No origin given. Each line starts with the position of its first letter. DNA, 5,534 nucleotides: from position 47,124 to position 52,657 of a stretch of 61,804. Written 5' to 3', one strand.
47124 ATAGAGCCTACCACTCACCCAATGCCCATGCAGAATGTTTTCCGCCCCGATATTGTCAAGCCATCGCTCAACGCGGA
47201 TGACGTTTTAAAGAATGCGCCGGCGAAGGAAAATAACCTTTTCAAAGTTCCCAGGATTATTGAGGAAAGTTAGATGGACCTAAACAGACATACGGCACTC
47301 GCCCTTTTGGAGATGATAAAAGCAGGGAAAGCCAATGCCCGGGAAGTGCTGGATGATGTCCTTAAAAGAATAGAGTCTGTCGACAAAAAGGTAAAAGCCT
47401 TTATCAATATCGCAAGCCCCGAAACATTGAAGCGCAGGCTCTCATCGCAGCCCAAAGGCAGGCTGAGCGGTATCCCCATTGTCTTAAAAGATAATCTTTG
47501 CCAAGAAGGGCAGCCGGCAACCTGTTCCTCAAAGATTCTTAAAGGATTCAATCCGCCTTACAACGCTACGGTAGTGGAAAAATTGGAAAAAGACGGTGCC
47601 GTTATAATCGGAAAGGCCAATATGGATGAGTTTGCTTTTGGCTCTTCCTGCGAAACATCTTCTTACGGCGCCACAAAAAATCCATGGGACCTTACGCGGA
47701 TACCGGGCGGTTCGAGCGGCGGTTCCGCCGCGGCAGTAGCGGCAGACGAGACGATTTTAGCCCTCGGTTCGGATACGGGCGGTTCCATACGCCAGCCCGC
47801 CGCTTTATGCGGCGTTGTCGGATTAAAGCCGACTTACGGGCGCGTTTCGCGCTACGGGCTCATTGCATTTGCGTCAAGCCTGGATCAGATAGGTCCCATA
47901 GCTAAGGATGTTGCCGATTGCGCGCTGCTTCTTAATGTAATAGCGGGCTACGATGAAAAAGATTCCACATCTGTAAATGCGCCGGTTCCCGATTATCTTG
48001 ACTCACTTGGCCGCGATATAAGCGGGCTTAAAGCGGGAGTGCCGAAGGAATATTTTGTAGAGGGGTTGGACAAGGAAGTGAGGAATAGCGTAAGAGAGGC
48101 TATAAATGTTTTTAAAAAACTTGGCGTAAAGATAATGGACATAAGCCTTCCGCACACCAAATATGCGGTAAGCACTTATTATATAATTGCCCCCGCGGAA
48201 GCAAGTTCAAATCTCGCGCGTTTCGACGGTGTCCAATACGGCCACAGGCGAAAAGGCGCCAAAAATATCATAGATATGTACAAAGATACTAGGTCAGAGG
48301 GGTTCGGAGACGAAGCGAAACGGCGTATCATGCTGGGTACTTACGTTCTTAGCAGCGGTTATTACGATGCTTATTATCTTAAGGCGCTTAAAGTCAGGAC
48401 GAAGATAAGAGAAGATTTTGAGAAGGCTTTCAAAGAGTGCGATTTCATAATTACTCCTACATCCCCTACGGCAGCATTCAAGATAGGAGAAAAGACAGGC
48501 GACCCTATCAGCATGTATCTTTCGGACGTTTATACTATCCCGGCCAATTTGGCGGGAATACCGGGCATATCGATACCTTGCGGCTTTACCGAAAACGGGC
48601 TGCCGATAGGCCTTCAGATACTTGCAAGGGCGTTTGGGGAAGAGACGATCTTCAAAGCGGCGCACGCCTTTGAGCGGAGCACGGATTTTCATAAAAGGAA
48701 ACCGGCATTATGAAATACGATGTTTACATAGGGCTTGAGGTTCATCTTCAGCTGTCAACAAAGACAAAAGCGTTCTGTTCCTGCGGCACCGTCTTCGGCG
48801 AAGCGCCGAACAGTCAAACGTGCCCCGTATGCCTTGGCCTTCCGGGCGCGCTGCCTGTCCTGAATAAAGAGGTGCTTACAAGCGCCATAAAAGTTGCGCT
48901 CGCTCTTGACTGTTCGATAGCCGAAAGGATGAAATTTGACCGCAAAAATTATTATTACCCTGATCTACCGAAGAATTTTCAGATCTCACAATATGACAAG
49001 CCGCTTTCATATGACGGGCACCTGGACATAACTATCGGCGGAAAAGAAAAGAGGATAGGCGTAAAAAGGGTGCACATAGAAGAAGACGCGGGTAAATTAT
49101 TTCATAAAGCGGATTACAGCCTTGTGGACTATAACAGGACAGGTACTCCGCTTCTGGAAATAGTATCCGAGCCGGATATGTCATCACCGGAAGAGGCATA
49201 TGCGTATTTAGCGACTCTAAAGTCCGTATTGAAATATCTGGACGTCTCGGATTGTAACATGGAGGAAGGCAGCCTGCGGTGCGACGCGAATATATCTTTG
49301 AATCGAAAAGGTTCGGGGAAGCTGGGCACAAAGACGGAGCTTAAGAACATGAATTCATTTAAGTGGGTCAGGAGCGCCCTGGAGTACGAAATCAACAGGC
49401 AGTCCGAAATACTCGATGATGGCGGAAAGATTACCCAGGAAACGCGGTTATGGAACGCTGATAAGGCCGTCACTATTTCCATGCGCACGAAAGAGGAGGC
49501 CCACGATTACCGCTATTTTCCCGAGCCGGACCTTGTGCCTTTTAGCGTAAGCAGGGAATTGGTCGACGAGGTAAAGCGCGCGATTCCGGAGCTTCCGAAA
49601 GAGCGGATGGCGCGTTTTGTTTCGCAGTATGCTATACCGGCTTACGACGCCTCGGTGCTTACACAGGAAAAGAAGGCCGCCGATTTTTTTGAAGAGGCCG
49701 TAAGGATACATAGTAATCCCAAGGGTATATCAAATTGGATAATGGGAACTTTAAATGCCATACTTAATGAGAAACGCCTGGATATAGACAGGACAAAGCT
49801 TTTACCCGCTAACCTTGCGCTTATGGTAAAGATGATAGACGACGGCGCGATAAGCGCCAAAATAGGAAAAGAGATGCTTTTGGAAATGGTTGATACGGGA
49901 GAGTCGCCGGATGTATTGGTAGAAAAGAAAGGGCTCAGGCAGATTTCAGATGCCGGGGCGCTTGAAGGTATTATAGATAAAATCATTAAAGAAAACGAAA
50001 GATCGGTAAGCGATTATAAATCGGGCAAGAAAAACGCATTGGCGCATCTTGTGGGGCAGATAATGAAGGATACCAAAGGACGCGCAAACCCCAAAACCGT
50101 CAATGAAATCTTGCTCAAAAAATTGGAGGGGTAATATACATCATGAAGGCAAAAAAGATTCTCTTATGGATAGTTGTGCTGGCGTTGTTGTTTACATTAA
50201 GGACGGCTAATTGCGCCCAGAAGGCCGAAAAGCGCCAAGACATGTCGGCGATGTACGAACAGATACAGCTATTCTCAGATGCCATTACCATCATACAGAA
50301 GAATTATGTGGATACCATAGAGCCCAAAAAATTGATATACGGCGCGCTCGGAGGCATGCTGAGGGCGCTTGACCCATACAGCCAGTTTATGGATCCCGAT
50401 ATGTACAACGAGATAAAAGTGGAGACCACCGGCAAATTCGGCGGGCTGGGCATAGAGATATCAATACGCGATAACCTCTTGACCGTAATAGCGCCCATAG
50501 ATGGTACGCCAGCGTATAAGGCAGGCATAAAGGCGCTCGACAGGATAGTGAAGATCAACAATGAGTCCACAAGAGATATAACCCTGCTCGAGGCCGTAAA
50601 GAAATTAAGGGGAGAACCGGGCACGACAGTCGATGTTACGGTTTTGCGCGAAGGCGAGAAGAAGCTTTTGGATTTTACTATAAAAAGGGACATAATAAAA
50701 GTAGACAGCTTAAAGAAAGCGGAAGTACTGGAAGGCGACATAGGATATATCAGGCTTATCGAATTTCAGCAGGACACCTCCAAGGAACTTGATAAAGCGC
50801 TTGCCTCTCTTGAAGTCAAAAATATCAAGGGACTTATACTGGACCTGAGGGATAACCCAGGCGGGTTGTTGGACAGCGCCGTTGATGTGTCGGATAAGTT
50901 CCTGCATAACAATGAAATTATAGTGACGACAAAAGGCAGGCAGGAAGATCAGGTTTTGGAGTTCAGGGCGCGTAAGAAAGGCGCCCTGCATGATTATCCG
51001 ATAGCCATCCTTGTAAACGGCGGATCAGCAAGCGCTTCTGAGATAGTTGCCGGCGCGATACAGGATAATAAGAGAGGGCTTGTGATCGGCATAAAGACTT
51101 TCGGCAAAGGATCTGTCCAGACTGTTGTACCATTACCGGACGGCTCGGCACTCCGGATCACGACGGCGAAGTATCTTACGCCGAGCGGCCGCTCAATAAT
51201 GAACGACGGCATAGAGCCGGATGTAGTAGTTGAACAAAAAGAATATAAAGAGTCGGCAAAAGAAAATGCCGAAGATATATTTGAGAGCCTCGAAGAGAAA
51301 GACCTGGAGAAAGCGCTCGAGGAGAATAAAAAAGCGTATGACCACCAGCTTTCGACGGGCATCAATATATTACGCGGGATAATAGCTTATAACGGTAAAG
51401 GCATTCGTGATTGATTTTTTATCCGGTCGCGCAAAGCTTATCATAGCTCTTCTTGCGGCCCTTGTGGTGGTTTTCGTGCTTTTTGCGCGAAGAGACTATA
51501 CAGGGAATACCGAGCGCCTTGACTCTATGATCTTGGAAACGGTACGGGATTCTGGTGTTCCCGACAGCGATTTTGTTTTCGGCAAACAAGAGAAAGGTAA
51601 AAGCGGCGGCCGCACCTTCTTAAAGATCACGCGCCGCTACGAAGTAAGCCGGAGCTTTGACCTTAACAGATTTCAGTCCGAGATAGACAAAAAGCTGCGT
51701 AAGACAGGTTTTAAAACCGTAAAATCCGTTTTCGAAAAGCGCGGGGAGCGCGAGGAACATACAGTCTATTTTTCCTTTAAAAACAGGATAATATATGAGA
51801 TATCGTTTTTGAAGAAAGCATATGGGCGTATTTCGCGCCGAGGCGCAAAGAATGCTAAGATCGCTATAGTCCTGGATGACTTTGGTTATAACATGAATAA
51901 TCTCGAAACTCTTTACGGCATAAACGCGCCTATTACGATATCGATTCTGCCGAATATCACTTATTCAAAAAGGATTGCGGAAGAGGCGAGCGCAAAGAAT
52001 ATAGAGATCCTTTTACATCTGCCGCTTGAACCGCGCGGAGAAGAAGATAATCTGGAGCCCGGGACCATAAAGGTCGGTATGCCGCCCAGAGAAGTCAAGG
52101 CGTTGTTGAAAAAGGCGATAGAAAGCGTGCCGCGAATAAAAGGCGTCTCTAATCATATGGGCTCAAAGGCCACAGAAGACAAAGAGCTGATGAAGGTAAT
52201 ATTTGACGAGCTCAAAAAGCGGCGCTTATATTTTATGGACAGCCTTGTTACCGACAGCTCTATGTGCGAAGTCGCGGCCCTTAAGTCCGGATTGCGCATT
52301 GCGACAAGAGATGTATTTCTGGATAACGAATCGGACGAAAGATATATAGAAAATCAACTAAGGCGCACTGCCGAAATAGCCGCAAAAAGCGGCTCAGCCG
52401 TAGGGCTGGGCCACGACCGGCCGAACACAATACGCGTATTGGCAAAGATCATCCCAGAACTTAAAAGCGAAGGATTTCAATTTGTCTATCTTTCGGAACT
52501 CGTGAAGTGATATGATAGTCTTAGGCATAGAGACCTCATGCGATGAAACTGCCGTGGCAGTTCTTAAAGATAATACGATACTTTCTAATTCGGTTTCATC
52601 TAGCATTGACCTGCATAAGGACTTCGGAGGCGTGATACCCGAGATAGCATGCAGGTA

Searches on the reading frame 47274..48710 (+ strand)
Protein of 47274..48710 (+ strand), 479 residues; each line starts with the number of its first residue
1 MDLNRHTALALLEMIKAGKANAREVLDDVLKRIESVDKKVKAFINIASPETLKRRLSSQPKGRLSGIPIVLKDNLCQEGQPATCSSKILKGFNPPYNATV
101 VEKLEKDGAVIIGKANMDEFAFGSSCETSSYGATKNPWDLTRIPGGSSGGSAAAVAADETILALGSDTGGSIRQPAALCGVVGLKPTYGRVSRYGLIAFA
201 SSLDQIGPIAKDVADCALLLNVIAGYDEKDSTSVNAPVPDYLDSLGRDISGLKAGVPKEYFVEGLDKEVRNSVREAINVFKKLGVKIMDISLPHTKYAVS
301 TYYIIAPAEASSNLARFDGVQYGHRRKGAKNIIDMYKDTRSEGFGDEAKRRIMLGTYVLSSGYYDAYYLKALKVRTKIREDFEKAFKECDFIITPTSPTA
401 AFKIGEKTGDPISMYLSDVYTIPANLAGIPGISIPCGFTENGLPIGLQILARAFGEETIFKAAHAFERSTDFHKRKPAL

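Call 23: search_protein_families(library=pfam, proteins=[window:47274-48710:+], max_evalue=0.001)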
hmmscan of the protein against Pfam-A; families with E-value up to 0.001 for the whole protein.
window:47274-48710:+ (479 aa): 1 family
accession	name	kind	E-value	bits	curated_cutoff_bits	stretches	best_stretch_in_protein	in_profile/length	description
PF01425.27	Amidase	-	3.5e-159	531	27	1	24-459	1-444/445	Amidase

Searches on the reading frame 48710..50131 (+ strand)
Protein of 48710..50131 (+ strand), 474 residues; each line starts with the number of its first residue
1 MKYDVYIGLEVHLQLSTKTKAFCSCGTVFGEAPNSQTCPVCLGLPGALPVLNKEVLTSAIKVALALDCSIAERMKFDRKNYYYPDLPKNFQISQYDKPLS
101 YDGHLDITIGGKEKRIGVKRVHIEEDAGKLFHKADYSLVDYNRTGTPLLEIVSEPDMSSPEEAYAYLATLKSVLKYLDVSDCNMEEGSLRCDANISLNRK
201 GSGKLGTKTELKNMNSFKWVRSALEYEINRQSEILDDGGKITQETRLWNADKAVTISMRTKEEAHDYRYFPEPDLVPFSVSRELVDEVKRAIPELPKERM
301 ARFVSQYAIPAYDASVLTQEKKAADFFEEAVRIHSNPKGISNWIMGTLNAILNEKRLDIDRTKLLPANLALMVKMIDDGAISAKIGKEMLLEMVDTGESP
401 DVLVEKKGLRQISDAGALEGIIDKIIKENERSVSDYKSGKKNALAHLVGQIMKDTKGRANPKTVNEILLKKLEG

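Call 23: search_protein_families(library=pfam, proteins=[window:48710-50131:+], max_evalue=0.001)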
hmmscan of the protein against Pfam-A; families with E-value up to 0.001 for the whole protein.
window:48710-50131:+ (474 aa): 2 families
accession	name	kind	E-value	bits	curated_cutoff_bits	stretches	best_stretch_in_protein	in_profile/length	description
PF02934.20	GatB_N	-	3.2e-122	407.5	23.4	1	6-285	2-276/277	GatB/GatE catalytic domain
PF02637.23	GatB_Yqey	-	1.3e-52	178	27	1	325-472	1-148/148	GatB domain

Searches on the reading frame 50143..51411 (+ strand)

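Call 23: search_protein_families(library=pfam, proteins=[window:50143-51411:+], max_evalue=0.001)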
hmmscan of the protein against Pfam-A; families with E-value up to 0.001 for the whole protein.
window:50143-51411:+ (423 aa): 5 families
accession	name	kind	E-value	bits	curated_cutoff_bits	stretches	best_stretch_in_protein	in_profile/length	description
PF03572.23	Peptidase_S41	-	1.9e-58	197.1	24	1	199-363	1-165/165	Peptidase family S41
PF13180.12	PDZ_2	-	1.8e-11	44.6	27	1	100-177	1-77/80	PDZ domain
PF22694.1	CtpB_N-like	-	2.6e-11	44.2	27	1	27-85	24-83/85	Activating protease CtpB N-terminal domain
PF00595.29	PDZ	-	5.1e-10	40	23.2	1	91-167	2-80/81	PDZ domain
PF17820.7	PDZ_6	-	9.9e-10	38.5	27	1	115-169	2-54/54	PDZ domain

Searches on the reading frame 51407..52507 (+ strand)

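Call 23: search_protein_families(library=pfam, proteins=[window:51407-52507:+], max_evalue=0.001)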
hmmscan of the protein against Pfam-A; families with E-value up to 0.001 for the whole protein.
window:51407-52507:+ (367 aa): 1 family
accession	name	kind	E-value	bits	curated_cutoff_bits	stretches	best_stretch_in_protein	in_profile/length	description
PF04748.18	Polysacc_deac_2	-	6e-71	238.3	27.5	1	154-366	1-212/212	Divergent polysaccharide deacetylase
